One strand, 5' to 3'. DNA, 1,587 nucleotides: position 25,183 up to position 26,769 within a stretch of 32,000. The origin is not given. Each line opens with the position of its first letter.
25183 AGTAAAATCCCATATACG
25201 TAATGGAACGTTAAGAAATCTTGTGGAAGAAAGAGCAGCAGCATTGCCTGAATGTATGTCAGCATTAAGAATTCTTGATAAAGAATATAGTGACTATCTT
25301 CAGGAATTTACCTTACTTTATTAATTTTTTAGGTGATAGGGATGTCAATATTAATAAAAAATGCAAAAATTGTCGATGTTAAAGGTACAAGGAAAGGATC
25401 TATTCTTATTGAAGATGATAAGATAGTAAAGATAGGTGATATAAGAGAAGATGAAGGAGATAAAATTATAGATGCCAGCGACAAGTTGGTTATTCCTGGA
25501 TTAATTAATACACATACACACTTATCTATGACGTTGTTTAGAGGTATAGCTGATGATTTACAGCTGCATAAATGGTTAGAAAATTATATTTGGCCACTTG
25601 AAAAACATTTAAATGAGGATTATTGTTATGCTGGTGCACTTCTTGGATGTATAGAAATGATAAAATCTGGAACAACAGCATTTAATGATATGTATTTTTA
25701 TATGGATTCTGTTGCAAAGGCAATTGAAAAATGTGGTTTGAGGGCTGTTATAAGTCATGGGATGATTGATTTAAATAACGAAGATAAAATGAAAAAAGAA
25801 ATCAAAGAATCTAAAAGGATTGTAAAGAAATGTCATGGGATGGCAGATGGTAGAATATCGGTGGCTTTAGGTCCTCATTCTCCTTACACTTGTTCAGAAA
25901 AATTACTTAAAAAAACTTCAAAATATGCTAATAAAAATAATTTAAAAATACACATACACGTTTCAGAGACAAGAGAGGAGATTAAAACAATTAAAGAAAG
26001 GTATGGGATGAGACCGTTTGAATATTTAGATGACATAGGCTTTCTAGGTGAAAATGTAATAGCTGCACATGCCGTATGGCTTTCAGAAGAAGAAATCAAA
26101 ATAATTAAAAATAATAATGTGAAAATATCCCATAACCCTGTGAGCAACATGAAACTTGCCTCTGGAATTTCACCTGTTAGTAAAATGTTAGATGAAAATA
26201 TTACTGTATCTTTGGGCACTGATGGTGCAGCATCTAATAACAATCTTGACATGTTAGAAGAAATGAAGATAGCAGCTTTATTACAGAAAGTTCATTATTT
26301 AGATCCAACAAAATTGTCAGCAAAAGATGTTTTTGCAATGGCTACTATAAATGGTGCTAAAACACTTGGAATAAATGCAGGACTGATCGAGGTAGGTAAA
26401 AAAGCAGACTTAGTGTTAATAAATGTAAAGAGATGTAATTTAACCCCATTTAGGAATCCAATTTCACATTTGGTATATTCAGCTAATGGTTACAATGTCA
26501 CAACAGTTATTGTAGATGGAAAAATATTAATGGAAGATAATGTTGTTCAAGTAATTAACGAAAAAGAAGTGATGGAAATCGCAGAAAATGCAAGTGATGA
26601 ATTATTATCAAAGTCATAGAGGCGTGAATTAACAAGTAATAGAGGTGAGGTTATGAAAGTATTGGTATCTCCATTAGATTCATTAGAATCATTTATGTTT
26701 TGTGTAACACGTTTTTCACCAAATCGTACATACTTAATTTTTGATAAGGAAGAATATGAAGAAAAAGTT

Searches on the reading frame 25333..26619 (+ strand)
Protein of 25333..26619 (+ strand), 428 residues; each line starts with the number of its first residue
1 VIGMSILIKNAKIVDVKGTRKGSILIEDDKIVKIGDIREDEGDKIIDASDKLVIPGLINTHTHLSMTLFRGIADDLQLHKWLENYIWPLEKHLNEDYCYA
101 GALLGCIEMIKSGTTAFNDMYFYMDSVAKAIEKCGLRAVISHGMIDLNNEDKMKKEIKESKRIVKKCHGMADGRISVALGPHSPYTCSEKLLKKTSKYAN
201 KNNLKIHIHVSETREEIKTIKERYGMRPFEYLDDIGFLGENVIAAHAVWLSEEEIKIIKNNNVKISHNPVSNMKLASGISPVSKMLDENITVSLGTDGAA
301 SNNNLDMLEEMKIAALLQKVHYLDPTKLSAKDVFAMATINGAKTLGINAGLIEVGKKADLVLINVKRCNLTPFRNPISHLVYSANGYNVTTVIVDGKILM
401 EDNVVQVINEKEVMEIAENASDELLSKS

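Call 63: search_protein_families(library=ncbifam, proteins=[window:25333-26619:+], max_evalue=1e-10)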
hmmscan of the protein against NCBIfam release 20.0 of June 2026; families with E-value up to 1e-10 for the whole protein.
window:25333-26619:+ (428 aa): 35 families (the best 25 are shown)
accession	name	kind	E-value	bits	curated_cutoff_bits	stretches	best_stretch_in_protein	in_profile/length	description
NF004701.0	PRK06038.1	equivalog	4.4e-204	678.1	609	1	5-427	5-429/432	N-ethylammeline chlorohydrolase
NF006252.0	PRK08393.1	equivalog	1.3e-163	545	617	1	4-424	1-423/424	N-ethylammeline chlorohydrolase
NF005557.0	PRK07228.1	equivalog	1.5e-134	449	522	1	5-427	2-440/445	5'-deoxyadenosine deaminase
NF006549.0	PRK09045.1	equivalog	1.4e-129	432.6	540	1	20-421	28-436/444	TRZ/ATZ family hydrolase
NF004995.0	PRK06380.1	subfamily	3.1e-118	395.4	567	1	4-415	1-414/418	metal-dependent hydrolase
NF012037.0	PRK15493.1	equivalog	1.9e-99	333.4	779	1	20-414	21-423/435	bifunctional S-methyl-5'-thioadenosine deaminase/S-adenosylhomocysteine deaminase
NF005211.0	PRK06687.1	equivalog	1e-94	317.7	703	1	20-405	20-414/419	TRZ/ATZ family protein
NF006055.0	PRK08203.1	equivalog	2.7e-90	303.1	532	1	7-427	8-453/455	8-oxoguanine deaminase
NF005540.0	PRK07203.1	equivalog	9.6e-80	268.4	444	1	6-426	2-440/444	putative aminohydrolase SsnA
TIGR03314.1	Se_ssnA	subfamily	2.5e-75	254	455.5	1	6-424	1-437/441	putative selenium metabolism protein SsnA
NF009059.0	PRK12393.1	equivalog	2.3e-73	247.5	543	1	5-426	6-457/460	amidohydrolase family protein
NF006056.0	PRK08204.1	subfamily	1.1e-67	228.7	391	1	6-427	5-443/449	hypothetical protein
TIGR02967.1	guan_deamin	equivalog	1.7e-59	201.8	375.4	1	21-371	6-368/401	guanine deaminase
NF004801.0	PRK06151.1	subfamily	4.8e-56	190.6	416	1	20-426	23-464/491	chlorohydrolase family protein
NF006679.0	PRK09228.1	subfamily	1.8e-50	172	351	1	18-374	28-396/433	guanine deaminase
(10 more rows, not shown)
